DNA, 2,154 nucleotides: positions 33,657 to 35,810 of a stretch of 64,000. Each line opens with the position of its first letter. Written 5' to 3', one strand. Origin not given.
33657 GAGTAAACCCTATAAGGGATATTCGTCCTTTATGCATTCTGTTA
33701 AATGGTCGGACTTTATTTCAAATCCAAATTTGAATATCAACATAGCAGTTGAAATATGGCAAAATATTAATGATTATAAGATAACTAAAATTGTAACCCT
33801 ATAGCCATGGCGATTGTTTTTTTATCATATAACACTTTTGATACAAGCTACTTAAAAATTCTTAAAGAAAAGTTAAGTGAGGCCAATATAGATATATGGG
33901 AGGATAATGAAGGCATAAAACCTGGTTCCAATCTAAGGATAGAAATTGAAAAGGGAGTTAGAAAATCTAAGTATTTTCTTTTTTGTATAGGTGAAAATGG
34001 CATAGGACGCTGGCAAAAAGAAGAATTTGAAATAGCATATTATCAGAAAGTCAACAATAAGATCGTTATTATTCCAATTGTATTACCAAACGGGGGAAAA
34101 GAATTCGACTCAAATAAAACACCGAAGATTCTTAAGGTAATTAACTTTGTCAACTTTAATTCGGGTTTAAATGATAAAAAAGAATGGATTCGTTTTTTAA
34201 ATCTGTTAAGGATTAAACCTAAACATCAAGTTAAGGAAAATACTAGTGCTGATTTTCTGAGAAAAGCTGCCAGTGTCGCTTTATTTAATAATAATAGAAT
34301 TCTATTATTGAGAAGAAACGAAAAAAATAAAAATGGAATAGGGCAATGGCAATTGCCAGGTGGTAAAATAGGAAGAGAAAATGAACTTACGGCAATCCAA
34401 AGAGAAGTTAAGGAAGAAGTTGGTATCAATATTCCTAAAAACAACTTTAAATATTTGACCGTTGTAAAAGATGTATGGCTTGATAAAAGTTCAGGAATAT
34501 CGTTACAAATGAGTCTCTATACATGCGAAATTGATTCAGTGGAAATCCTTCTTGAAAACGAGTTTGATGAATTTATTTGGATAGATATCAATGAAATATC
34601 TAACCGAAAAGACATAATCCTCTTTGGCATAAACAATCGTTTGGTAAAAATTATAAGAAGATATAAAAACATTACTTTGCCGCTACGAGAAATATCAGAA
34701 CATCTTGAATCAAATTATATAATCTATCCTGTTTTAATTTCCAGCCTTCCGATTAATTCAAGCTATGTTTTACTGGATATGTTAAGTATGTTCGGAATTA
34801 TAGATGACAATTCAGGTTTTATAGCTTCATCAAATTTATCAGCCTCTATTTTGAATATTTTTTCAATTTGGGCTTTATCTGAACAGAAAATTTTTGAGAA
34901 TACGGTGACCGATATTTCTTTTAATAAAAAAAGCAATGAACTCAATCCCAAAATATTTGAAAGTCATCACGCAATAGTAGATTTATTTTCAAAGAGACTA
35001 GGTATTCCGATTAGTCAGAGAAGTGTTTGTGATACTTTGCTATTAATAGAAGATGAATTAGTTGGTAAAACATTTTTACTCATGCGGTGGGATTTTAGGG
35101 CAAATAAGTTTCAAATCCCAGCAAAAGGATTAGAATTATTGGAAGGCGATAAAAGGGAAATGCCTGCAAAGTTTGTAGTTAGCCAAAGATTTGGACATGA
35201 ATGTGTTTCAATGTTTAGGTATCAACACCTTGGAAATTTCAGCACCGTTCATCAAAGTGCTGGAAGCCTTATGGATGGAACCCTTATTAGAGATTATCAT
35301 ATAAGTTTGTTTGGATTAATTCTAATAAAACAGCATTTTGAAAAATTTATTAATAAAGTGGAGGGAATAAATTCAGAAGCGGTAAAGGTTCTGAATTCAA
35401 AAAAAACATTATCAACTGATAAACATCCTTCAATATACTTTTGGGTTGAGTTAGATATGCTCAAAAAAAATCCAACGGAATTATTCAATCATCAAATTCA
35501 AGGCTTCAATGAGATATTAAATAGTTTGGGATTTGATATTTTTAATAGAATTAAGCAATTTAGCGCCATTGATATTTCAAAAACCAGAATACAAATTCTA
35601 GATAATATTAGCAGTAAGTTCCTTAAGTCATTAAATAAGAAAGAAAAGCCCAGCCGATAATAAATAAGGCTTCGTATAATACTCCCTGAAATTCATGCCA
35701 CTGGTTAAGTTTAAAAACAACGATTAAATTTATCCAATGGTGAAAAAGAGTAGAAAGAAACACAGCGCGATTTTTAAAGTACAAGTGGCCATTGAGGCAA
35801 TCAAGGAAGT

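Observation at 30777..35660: Five-gene operon with four TIR proteins, a stand-alone SLOG-like protein and a TIR-NUDIX fusion: Thoeris-like logic without a recognisable ThsA effector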

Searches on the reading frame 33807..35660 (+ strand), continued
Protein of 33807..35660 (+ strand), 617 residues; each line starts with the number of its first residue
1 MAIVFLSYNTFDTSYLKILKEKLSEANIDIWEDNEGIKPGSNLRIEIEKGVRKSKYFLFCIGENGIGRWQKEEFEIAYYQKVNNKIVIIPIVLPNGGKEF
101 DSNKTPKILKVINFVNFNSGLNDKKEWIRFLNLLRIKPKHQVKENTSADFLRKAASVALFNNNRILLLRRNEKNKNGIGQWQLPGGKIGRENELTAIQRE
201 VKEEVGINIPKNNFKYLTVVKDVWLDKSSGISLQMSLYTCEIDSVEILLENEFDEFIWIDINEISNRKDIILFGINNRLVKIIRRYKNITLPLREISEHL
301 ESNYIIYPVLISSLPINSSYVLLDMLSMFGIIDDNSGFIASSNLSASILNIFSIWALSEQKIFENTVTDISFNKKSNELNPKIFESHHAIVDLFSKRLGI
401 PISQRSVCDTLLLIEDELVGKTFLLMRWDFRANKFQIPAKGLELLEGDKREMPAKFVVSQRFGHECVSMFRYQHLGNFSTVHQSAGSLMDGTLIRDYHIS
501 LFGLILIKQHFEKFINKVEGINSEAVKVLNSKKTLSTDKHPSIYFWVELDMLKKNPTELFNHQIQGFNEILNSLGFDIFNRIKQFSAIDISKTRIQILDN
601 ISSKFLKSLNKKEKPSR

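Call 60: fold_search(model_id=the predicted structure, library=pdb)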
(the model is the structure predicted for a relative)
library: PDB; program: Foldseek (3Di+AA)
matches with E <= 10: 1284; with E <= 0.001: 277
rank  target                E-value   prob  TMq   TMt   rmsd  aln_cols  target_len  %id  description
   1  2qjt_A                1.4e-09  1.00  0.19  0.34  17.5       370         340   14  Crystal structure of a bifunctional NMN adenylyltransferase/ADP ribose pyrophosphatase complexed with AMP and MN ion f (released 2008-03-04)
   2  2r5w_B                1.4e-09  1.00  0.19  0.32  17.4       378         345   14  Crystal structure of a bifunctional NMN adenylyltransferase/ADP ribose pyrophosphatase from Francisella tularensis (released 2008-03-04)
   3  2fml_A                1.6e-09  1.00  0.22  0.47   8.6       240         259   14  Crystal structure of MutT/nudix family protein from Enterococcus faecalis (released 2006-02-21)
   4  2qjo_B                2.0e-09  1.00  0.19  0.33  18.2       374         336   10  crystal structure of a bifunctional NMN adenylyltransferase/ADP ribose pyrophosphatase (NadM) complexed with ADPRP and (released 2008-03-11)
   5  2qjt_B                4.7e-09  1.00  0.19  0.32  17.3       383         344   14  Crystal structure of a bifunctional NMN adenylyltransferase/ADP ribose pyrophosphatase complexed with AMP and MN ion f (released 2008-03-04)
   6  3hhj_A                7.9e-09  1.00  0.19  0.86   2.4       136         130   26  Crystal structure of mutator mutT from Bartonella henselae (released 2009-05-26)
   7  2qjo_C                1.2e-08  1.00  0.18  0.33  21.4       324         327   12  crystal structure of a bifunctional NMN adenylyltransferase/ADP ribose pyrophosphatase (NadM) complexed with ADPRP and (released 2008-03-11)
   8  3n77_A                2.1e-08  1.00  0.17  0.68   5.1       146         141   18  Crystal structure of Idp01880, putative NTP pyrophosphohydrolase of Salmonella typhimurium LT2 (released 2010-08-18)
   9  6dt3_A                2.2e-08  1.00  0.17  0.67   5.2       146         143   18  1.2 Angstrom Resolution Crystal Structure of Nucleoside Triphosphatase NudI from Klebsiella pneumoniae in Complex with (released 2018-06-27)
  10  2qjo_A                2.5e-08  1.00  0.18  0.32  16.5       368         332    9  crystal structure of a bifunctional NMN adenylyltransferase/ADP ribose pyrophosphatase (NadM) complexed with ADPRP and (released 2008-03-11)
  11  4dyw_A                2.9e-08  1.00  0.18  0.79   2.7       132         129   25  Crystal structure of MutT NUDIX hydrolase from Burkholderia pseudomallei (released 2012-04-11)
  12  3hhj_B                3.1e-08  1.00  0.20  0.86   2.4       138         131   26  Crystal structure of mutator mutT from Bartonella henselae (released 2009-05-26)
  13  2i8t_B                4.1e-08  1.00  0.18  0.68   3.7       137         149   19  GDP-mannose mannosyl hydrolase-calcium-GDP-mannose complex (released 2007-06-19)
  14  2fkb_C                4.3e-08  1.00  0.17  0.60   2.3       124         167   22  Crystal structure of a putative enzyme (possible Nudix hydrolase) from Escherichia Coli K12 (released 2006-02-21)
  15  6dt3_B                4.3e-08  1.00  0.19  0.73   3.9       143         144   19  1.2 Angstrom Resolution Crystal Structure of Nucleoside Triphosphatase NudI from Klebsiella pneumoniae in Complex with (released 2018-06-27)
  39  2fml_B                3.0e-07  1.00  0.21  0.43   8.9       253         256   15  Crystal structure of MutT/nudix family protein from Enterococcus faecalis (released 2006-02-21)
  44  5bs6_B                4.0e-07  1.00  0.20  0.51   7.6       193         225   20  Apo structure of transcriptional factor AraR from Bacteroides thetaiotaomicron VPI (released 2015-06-17)
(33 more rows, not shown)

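Call 78: find_related_loci(query=A2, collection=metagenome_contigs, flank=6000)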
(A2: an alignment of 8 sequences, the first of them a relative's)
Query A2 (617 aa) in metagenome_contigs; peptide patterns used: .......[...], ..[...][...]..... (x = any residue, [..] = any of these).
235 stretches matched a pattern; 75 encode a relative of the query (tblastn E <= 1e-3); 75 distinct loci.
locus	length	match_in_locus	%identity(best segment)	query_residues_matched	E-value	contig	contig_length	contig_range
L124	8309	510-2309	31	4-579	9e-97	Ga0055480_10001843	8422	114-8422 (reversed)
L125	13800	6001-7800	34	2-574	5e-95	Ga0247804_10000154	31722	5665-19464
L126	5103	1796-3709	31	3-617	5e-91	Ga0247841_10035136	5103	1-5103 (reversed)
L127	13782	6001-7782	28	2-571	7e-72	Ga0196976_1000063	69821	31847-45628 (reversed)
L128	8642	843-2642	31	4-579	1e-96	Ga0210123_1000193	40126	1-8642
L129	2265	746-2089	32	151-589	5e-59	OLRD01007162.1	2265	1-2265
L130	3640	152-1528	30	151-600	1e-56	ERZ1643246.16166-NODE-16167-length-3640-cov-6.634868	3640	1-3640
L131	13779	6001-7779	29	3-572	3e-77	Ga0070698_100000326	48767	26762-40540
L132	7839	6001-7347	27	144-575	1e-38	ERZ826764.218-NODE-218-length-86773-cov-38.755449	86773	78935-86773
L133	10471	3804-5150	27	144-575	7e-38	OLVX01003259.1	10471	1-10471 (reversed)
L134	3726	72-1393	36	154-579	2e-71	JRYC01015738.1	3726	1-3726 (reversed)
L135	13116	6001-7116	29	147-502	3e-36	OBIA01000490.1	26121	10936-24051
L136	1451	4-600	39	393-591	3e-33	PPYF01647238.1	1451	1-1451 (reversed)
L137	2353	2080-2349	37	149-235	4e-13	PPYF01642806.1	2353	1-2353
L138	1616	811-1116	37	161-264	2e-12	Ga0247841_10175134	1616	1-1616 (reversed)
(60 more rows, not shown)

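Call 86: search_protein_families(library=padloc, proteins=[L009:6904-8004:+, L009:8007-9911:+, L009:9915-10451:+, L009:10480-11010:+, L011:6934-8007:+, L011:8004-9929:+, L011:9948-10478:+, L012:7605-9401:+], max_evalue=0.001)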
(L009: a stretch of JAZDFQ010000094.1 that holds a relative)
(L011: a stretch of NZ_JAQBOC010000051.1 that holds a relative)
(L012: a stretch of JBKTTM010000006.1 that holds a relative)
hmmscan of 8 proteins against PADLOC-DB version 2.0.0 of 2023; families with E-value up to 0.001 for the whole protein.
L009:6904-8004:+ (366 aa): 1 family
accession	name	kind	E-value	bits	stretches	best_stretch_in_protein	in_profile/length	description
PDLC04999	PDC-S33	-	3.6e-20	70.7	1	9-191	30-206/349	-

L009:8007-9911:+ (634 aa): 4 families
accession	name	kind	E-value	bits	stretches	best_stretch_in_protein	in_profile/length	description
PDLC04899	PDC-S07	-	6.7e-14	49.7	1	157-269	7-112/135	-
PDLC05062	PDC-S66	-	2.8e-11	41.4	1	2-91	151-240/282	-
PDLC02421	Aga_TIR-PNTD1-PNTD2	-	5.6e-08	30.3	1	2-152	6-152/430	Class I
PDLC02403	Aga_TIR-PNTD1-PNTD2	-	1.5e-05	22.3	1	16-139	20-140/443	Class I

L009:9915-10451:+ (178 aa): 0 families

L009:10480-11010:+ (176 aa): 0 families

L011:6934-8007:+ (357 aa): 1 family
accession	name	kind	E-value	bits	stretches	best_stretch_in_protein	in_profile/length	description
PDLC04999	PDC-S33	-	4e-19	67.2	1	19-166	42-181/349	-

L011:8004-9929:+ (641 aa): 5 families
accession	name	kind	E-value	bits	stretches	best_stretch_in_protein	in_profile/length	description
PDLC04899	PDC-S07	-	1.1e-16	58.7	1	152-265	6-111/135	-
PDLC02403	Aga_TIR-PNTD1-PNTD2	-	3.6e-11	40.8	1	2-129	5-132/443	Class I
PDLC02421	Aga_TIR-PNTD1-PNTD2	-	8.7e-11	39.6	1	2-115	6-121/430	Class I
PDLC05062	PDC-S66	-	2.6e-05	21.8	1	3-62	152-212/282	-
PDLC02416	Aga_REase-TIR-PNTD1-PNTD2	-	2.9e-05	21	1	2-129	158-279/572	Class I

L011:9948-10478:+ (176 aa): 0 families

L012:7605-9401:+ (598 aa): 2 families
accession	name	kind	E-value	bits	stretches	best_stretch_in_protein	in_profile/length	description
PDLC04899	PDC-S07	-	1.6e-13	48.4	1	144-208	13-76/135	-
PDLC05050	PDC-S60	-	1.8e-05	21.2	1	60-105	124-169/906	-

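Call 87: search_protein_families(library=ncbifam, proteins=[L009:6904-8004:+, L009:9915-10451:+, L011:6934-8007:+, L011:9948-10478:+, L009:10480-11010:+, L012:7605-9401:+], max_evalue=0.001)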
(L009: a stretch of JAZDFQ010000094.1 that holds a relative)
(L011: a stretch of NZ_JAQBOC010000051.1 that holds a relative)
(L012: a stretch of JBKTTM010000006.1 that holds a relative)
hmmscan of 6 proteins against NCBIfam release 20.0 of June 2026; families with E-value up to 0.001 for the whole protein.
L009:6904-8004:+ (366 aa): 1 family
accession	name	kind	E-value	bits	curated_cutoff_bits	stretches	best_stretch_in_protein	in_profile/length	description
NF053588.1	GTPPhKinYjbM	equivalog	2.3e-20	73.2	320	1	29-204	20-189/201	GTP diphosphokinase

L009:9915-10451:+ (178 aa): 2 families
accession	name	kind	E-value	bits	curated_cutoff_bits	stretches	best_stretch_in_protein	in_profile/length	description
TIGR00691.1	spoT_relA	subfamily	7.1e-18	64.3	499.2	1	13-142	1-130/687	RelA/SpoT family protein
NF008303.0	PRK11092.1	equivalog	1.6e-14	53.1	947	1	11-156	24-169/702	bifunctional GTP diphosphokinase/guanosine-3',5'-bis pyrophosphate 3'-pyrophosphohydrolase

L011:6934-8007:+ (357 aa): 1 family
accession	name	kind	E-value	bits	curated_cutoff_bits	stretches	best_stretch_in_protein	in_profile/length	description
NF053588.1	GTPPhKinYjbM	equivalog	2e-15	57.1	320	1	37-200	32-190/201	GTP diphosphokinase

L011:9948-10478:+ (176 aa): 2 families
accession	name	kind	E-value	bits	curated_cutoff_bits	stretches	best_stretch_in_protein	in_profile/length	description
TIGR00691.1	spoT_relA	subfamily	2.7e-16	59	499.2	1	10-128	1-120/687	RelA/SpoT family protein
NF008303.0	PRK11092.1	equivalog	1e-11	43.8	947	1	4-130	20-147/702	bifunctional GTP diphosphokinase/guanosine-3',5'-bis pyrophosphate 3'-pyrophosphohydrolase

L009:10480-11010:+ (176 aa): 0 families

L012:7605-9401:+ (598 aa): 19 families
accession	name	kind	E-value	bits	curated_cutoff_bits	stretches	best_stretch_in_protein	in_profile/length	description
NF006530.0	PRK08999.1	equivalog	2.7e-12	46.4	245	1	146-199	13-67/315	Nudix family hydrolase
NF007834.0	PRK10546.1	equivalog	7.7e-10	38.7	156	1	144-205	9-70/135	pyrimidine (deoxy)nucleoside triphosphate diphosphatase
TIGR00586.1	mutt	equivalog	4.3e-09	36.5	97.9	1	147-197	15-64/129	8-oxo-dGTP diphosphatase MutT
NF003791.0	PRK05379.2-3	equivalog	3.1e-08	33.2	409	1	139-250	203-316/340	bifunctional nicotinamide-nucleotide adenylyltransferase/Nudix hydroxylase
NF008044.0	PRK10776.1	equivalog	8.1e-08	32.2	148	1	150-202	17-68/130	8-oxo-dGTP diphosphatase MutT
NF003788.0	PRK05379.1-5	equivalog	2.5e-07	30.3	354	1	136-199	211-272/351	bifunctional nicotinamide-nucleotide adenylyltransferase/Nudix hydroxylase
NF003787.0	PRK05379.1-4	equivalog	3.1e-07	29.7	449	1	144-250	214-322/346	bifunctional nicotinamide-nucleotide adenylyltransferase/Nudix hydroxylase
NF001938.0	PRK00714.1-5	equivalog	2.5e-06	27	116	1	145-195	20-75/172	RNA pyrophosphohydrolase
NF003786.0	PRK05379.1-2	equivalog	3.7e-06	26.4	397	1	136-197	216-275/354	bifunctional nicotinamide-nucleotide adenylyltransferase/Nudix hydroxylase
NF001936.0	PRK00714.1-3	equivalog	5.9e-06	26.2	118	1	163-194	33-64/155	RNA pyrophosphohydrolase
NF041652.1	Nud_hyd_Dein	equivalog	1.6e-05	25.2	200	1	144-203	19-81/152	Nudix hydrolase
TIGR02705.1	nudix_YtkD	equivalog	1.8e-05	24.3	154.4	1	159-195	39-75/156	RNA deprotection pyrophosphohydrolase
NF012016.0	PRK15472.1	equivalog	2.2e-05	24.2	95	1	163-202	29-68/141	nucleoside triphosphatase NudI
NF003785.0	PRK05379.1-1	equivalog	3.2e-05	23.3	418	1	145-250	210-318/347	bifunctional nicotinamide-nucleotide adenylyltransferase/Nudix hydroxylase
NF001937.0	PRK00714.1-4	equivalog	0.00012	21.8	139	1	163-201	29-67/161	RNA pyrophosphohydrolase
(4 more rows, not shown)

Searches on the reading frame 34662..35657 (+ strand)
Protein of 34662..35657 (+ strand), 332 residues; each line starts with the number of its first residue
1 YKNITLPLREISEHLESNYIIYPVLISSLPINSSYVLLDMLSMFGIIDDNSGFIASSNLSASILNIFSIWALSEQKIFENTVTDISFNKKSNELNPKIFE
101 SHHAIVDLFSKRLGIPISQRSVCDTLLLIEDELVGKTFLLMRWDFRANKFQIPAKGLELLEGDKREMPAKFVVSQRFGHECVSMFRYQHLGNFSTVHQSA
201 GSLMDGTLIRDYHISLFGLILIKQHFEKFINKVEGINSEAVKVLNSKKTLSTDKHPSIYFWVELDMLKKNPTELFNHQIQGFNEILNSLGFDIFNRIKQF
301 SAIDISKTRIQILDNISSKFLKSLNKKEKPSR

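Call 37: search_protein_representatives(protein=window:34662-35657:+)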
Query: 332 residues. Proteins with E-value up to 0.001 (for the whole library): 35; up to 1e-10: 31; up to 1e-30: 10. The best 35 are listed.
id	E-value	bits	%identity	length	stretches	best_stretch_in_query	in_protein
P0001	3.3e-213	723.1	100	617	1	1-332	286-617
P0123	1.0e-53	199.2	39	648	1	6-313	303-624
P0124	6.0e-47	177.0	36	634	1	5-305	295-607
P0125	4.6e-43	164.2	39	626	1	22-297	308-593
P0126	7.4e-43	163.5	35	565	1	5-294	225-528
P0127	2.9e-38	148.4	35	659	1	6-306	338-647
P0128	3.1e-37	145.1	33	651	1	3-315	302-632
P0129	1.5e-36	142.8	34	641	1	11-309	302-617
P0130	1.9e-32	129.3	37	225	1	111-301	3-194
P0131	2.0e-31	126.0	30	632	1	34-311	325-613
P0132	1.1e-29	120.3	32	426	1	6-290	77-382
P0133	1.7e-29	119.7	30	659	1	4-297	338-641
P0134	9.4e-29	117.2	31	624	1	5-306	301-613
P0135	8.1e-28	114.1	33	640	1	4-289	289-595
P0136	1.9e-26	109.6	33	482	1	49-304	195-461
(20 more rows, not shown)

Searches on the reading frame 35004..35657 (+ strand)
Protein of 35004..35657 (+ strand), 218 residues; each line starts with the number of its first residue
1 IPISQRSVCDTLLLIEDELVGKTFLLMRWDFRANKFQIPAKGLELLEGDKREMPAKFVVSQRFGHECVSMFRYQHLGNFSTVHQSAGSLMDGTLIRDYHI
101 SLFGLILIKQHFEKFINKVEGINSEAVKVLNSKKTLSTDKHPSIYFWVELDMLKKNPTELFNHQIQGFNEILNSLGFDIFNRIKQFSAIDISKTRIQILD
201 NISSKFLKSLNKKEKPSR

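Call 69: predict_structure(alignment_id=A3)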
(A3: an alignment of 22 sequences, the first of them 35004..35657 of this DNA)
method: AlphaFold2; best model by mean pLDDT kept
length: 218 residues; sequences in the alignment: 22
mean_pLDDT: 88.7   pTM: 0.86
mean pLDDT of the five models: 88.7, 88.6, 88.3, 87.0, 86.6
residues with pLDDT >= 90: 149; 70-90: 48; 50-70: 19; < 50: 2
segments of 3 or more residues with pLDDT < 50: none
pLDDT, mean of each block of 10 residues (from residue 1): 93 95 95 94 81 89 97 96 80 89 95 95 93 75 94 96 95 96 80 89 72 56
secondary structure, 60 per line:
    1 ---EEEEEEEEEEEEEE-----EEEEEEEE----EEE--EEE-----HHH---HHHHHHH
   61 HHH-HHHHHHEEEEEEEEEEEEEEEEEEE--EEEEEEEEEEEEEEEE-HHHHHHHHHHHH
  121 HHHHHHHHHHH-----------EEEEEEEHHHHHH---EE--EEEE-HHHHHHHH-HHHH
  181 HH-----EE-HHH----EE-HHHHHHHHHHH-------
elements in order: E4-17 E23-30 E35-37 E40-42 H54-63 H65-70 E71-89 E92-107 H109-131 E143-149 H150-155 E163-166 H168-175 H177-182 H201-211

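Call 73: fold_search(model_id=the predicted structure, library=pdb)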
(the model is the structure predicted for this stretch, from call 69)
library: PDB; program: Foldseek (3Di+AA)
matches with E <= 10: 766; with E <= 0.001: 31
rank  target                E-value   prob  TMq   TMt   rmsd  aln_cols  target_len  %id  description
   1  5bs6_D                8.3e-05  0.99  0.29  0.28  18.7       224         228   11  Apo structure of transcriptional factor AraR from Bacteroides thetaiotaomicron VPI (released 2015-06-17)
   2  5dd4                  2.1e-04  0.99  0.29  0.29  18.7       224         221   11  Apo structure of transcriptional factor AraR from Bacteroides thetaiotaomicron VPI (released 2015-09-09)
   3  5bs6_B                2.2e-04  0.99  0.29  0.29  18.8       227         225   11  Apo structure of transcriptional factor AraR from Bacteroides thetaiotaomicron VPI (released 2015-06-17)
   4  2fml_A                2.6e-04  1.00  0.29  0.25   7.0       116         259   16  Crystal structure of MutT/nudix family protein from Enterococcus faecalis (released 2006-02-21)
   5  6dt3_B                2.8e-04  1.00  0.44  0.63   6.7       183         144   11  1.2 Angstrom Resolution Crystal Structure of Nucleoside Triphosphatase NudI from Klebsiella pneumoniae in Complex with (released 2018-06-27)
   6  3i7u_C                3.4e-04  1.00  0.42  0.62   6.3       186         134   11  Crystal structure of AP4A hydrolase (aq_158) from Aquifex aeolicus VF5 (released 2009-07-21)
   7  3n9u_B                3.4e-04  1.00  0.30  0.32   5.7       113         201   12  Crystal Structure of the Complex between the 25 kDa Subunit and the 59 kDa Subunit (RRM domain) of Human Cleavage Fact (released 2010-07-21)
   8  8dp8_C                3.8e-04  1.00  0.40  0.62   5.8       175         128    8  Crystal structure of the monomeric AvrM14-A Nudix hydrolase effector from Melampsora lini (released 2023-01-25)
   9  2j8q_A                4.1e-04  1.00  0.40  0.43   7.2       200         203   10  Crystal structure of human cleavage and polyadenylation specificity factor 5 (CPSF5) in complex with a sulphate ion. (released 2006-11-13)
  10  5gg5                  4.6e-04  1.00  0.29  0.23   4.6       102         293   12  Crystal structure of Mycobacterium smegmatis MutT1 (released 2017-04-19)
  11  3p6y_A                4.9e-04  1.00  0.31  0.34   6.4       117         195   14  CF Im25-CF Im68-UGUAA complex (released 2010-11-03)
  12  2r5w_B                5.2e-04  0.97  0.20  0.14   8.4       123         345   15  Crystal structure of a bifunctional NMN adenylyltransferase/ADP ribose pyrophosphatase from Francisella tularensis (released 2008-03-04)
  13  3n77_A                5.5e-04  1.00  0.37  0.55   3.1       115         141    9  Crystal structure of Idp01880, putative NTP pyrophosphohydrolase of Salmonella typhimurium LT2 (released 2010-08-18)
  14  6uuf_B                5.5e-04  0.99  0.26  0.34   6.0       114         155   14  Crystal structure of a Nudix Hydrolase from M. Smegmatis, RenU (released 2021-05-12)
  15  1kt9                  5.5e-04  0.99  0.28  0.41  11.3       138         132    8  Crystal Structure of C. elegans Ap4A Hydrolase (released 2002-05-08)
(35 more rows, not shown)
